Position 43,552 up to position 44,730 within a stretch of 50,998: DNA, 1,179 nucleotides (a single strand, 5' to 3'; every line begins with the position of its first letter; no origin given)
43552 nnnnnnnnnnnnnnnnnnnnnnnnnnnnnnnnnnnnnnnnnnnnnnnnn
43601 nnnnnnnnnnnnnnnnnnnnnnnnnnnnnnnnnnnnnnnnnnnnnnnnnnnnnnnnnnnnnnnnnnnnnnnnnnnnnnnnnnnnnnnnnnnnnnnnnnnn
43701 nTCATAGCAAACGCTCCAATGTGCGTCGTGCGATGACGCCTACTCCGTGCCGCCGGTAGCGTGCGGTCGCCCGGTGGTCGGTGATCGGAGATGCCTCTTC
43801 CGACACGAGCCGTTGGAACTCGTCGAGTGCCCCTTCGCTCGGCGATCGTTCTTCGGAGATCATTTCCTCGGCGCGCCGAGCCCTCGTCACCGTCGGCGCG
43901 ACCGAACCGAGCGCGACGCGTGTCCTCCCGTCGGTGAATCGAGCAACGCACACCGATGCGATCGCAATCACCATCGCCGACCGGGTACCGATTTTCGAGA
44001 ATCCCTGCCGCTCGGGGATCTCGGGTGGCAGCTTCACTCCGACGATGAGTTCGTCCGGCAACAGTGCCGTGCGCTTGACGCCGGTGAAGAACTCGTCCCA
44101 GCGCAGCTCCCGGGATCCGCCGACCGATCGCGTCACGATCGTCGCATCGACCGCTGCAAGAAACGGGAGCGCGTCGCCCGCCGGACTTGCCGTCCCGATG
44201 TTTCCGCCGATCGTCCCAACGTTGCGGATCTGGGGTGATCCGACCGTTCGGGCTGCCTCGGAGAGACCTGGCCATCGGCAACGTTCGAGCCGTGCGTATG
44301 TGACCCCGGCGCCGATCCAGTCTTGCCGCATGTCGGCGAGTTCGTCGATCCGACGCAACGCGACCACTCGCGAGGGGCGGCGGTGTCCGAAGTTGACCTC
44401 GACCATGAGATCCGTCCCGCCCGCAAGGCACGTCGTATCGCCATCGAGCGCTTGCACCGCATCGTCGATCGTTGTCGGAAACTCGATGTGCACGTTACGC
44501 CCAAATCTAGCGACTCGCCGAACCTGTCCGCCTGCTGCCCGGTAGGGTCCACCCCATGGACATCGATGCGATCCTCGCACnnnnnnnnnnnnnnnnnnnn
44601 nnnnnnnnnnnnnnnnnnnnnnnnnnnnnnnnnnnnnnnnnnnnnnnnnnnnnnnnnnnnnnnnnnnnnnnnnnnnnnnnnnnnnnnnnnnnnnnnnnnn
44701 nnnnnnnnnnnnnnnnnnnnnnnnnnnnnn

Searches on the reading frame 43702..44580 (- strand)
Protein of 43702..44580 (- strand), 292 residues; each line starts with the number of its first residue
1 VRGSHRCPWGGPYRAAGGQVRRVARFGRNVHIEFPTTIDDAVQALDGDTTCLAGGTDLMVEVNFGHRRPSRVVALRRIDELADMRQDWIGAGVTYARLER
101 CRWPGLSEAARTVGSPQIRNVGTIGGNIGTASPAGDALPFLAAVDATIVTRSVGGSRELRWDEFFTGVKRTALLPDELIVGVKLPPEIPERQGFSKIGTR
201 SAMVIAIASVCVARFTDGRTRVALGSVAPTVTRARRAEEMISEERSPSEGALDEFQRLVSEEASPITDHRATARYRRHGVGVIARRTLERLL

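Call 28: search_protein_families(library=pfam, proteins=[window:43702-44580:-], max_evalue=0.001)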
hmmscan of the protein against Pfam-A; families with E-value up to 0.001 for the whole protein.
window:43702-44580:- (292 aa): 2 families
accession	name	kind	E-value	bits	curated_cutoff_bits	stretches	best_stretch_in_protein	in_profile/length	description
PF00941.27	FAD_binding_5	-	2.3e-40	138.6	27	1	32-186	5-169/170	FAD binding domain in molybdopterin dehydrogenase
PF03450.22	CO_deh_flav_C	-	1.7e-14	54.2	25.5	1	196-290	4-101/102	CO dehydrogenase flavoprotein C-terminal domain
